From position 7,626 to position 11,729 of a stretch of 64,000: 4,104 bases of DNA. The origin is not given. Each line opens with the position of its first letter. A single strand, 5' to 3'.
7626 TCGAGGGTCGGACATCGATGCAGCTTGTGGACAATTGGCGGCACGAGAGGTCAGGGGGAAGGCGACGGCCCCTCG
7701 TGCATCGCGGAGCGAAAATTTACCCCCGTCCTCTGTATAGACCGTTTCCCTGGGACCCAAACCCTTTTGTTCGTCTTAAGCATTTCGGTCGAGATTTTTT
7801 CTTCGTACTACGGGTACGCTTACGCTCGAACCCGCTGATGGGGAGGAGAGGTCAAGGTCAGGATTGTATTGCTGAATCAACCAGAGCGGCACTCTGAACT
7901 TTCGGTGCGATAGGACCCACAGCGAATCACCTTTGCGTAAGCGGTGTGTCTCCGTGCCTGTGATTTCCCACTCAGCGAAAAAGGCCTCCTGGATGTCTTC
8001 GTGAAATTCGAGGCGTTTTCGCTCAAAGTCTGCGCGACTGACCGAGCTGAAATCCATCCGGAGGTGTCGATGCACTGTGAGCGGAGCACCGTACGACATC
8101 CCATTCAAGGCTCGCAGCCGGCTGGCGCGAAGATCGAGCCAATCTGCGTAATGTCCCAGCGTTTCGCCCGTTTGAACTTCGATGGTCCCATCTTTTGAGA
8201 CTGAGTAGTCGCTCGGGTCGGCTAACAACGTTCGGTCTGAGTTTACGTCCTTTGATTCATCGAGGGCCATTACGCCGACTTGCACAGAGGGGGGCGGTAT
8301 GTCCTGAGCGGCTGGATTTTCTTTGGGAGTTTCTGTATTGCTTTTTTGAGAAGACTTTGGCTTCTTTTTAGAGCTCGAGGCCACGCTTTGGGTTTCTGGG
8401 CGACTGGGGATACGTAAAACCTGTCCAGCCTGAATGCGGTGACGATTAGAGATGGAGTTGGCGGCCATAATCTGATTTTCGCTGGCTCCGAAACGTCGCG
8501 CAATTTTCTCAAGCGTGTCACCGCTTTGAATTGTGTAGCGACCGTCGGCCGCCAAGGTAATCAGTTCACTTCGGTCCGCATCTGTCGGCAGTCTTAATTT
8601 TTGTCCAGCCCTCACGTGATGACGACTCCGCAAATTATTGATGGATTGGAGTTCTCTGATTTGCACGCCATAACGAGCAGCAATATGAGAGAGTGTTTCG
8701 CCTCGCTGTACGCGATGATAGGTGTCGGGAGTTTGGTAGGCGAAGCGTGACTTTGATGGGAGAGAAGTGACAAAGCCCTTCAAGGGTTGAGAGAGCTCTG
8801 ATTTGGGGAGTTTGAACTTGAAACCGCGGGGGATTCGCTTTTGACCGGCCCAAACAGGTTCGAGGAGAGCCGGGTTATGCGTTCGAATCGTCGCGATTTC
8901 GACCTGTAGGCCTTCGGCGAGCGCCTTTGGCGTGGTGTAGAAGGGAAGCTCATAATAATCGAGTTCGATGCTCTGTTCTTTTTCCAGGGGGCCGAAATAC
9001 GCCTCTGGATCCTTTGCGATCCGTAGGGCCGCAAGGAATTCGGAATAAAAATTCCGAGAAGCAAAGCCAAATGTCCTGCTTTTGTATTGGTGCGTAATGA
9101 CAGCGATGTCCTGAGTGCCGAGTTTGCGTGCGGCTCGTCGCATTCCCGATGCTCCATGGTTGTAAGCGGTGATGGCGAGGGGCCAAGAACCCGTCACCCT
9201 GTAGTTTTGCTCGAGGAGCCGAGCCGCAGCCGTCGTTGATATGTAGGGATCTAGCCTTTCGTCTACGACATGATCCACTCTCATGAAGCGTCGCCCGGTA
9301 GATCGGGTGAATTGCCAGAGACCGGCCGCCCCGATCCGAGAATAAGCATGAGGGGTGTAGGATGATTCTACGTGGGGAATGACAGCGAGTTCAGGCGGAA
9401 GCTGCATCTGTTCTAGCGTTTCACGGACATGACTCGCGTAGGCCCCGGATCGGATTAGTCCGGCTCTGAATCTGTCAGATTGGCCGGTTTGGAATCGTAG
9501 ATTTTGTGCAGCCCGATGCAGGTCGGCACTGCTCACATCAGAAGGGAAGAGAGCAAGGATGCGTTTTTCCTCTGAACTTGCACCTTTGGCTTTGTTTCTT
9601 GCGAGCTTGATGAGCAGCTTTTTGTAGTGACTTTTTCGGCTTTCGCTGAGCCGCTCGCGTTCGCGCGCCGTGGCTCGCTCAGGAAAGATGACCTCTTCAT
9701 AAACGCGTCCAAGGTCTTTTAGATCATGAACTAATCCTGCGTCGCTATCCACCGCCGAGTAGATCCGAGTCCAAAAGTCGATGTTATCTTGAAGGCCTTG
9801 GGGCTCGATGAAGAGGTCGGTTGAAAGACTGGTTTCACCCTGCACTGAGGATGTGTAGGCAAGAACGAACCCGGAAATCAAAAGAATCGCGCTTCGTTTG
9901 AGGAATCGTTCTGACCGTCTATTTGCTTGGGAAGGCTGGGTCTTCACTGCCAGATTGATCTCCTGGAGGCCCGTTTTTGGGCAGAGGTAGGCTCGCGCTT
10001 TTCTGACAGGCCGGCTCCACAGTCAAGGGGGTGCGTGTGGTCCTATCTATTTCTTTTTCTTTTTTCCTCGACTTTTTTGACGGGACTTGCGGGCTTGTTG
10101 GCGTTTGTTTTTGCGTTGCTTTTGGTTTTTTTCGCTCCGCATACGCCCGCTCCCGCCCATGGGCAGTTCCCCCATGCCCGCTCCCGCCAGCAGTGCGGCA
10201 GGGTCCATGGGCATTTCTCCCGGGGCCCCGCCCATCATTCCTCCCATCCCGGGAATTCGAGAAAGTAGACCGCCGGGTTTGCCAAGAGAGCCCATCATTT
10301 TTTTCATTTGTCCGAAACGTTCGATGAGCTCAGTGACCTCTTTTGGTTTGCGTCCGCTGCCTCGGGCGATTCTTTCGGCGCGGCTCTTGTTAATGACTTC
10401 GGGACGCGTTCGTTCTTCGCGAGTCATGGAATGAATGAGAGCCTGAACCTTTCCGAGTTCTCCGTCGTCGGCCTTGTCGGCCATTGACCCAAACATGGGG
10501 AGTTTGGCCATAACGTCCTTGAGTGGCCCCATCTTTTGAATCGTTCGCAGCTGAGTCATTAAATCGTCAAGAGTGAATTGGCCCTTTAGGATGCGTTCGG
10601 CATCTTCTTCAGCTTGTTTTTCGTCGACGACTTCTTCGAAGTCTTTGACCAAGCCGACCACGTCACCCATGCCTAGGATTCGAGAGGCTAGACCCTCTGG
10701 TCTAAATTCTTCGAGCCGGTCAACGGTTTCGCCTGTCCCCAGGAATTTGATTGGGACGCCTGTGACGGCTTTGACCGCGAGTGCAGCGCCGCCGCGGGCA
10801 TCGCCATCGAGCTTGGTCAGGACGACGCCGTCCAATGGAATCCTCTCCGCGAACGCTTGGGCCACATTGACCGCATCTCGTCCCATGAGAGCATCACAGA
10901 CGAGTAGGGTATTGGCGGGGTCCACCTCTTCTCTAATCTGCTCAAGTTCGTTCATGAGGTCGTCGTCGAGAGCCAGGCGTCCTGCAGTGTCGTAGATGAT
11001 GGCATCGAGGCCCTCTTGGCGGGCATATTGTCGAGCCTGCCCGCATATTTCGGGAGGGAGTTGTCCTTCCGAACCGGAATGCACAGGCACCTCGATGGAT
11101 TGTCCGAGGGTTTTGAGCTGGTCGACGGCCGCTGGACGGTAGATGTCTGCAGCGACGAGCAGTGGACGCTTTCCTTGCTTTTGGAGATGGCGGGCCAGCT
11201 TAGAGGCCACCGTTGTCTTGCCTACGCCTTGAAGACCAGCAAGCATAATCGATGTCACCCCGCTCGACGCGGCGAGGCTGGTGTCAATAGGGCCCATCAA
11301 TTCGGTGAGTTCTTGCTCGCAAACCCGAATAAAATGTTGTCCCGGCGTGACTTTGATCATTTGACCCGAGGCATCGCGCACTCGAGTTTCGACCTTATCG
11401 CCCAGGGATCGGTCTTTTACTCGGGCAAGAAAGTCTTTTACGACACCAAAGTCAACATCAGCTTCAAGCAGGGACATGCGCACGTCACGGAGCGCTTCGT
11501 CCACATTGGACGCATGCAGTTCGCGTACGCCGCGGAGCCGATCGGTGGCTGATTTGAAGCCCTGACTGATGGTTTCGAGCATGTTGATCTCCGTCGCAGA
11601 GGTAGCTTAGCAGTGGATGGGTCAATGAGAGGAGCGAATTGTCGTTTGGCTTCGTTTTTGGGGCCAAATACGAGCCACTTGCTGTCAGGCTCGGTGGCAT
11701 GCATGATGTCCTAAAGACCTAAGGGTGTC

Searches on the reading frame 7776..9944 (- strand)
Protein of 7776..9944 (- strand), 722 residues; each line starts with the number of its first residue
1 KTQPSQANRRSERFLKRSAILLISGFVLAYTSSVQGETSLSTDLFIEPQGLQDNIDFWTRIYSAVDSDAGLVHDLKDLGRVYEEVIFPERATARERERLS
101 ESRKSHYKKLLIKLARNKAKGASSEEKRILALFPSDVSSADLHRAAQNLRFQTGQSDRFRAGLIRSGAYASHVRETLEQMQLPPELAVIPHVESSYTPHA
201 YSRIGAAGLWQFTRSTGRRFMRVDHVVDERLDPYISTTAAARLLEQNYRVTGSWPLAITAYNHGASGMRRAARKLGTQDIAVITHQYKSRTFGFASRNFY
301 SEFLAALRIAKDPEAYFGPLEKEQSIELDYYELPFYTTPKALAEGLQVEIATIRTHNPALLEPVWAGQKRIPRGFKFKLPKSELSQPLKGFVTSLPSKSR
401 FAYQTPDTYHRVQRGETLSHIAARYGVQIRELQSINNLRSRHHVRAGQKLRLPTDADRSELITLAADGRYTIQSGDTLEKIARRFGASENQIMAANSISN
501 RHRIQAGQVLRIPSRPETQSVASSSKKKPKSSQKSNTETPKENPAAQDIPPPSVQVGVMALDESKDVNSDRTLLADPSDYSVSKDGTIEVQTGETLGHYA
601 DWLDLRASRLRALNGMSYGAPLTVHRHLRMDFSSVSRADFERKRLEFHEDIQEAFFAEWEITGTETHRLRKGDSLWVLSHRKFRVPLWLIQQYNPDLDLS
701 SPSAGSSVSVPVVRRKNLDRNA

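Call 42: search_protein_families(library=pfam, proteins=[window:7776-9944:-], max_evalue=0.0001)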
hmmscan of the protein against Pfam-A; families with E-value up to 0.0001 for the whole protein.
window:7776-9944:- (722 aa): 6 families
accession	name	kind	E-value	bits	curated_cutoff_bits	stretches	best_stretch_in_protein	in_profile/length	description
PF01476.26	LysM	-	3.1e-38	129.9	20.9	2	470-513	1-43/43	LysM domain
PF01464.25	SLT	-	5e-23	81.3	21.3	1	179-281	10-114/117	Transglycosylase SLT domain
PF23473.1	LysM3_LYK4_5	-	9.7e-10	38.8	29.3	1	470-502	5-37/48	LYK4/5 LysM3 domain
PF23577.1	LysM_RLK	-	2.3e-07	31.2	27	0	669-701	5-36/44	LysM domain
PF23446.1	LysM1_NFP_LYK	-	6.8e-07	30.5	36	0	476-513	16-54/60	NFP/LYK LysM1 domain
PF22310.2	NMB0315_dom_I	-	4.8e-05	24.1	27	0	411-451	7-51/83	NMB0315-like, domain I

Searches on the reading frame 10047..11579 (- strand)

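Call 42: search_protein_families(library=pfam, proteins=[window:10047-11579:-], max_evalue=0.0001)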
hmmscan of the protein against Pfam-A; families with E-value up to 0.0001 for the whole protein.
window:10047-11579:- (510 aa): 7 families
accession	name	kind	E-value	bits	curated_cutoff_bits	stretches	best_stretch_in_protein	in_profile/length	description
PF00448.28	SRP54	-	2.4e-69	233.3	22.7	1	110-303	3-196/196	SRP54-type protein, GTPase domain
PF02978.25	SRP_SPB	-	1.7e-29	102.5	27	1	334-429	1-91/91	Signal peptide binding domain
PF02881.24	SRP54_N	-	1.3e-13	51.4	22.4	1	5-91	2-75/75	SRP54-type protein, helical bundle domain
PF01656.29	CbiA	-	1.2e-06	28.9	25.4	1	118-262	9-88/125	CobQ/CobB/MinD/ParA nucleotide binding domain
PF13401.12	AAA_22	-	1.9e-06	28.6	27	1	109-217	6-109/130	AAA domain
PF13191.12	AAA_16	-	3.2e-05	24.9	32.6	1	88-165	6-85/167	AAA ATPase domain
PF10609.15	ParA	-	6.1e-05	23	27.1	0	113-161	9-57/246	NUBPL iron-transfer P-loop NTPase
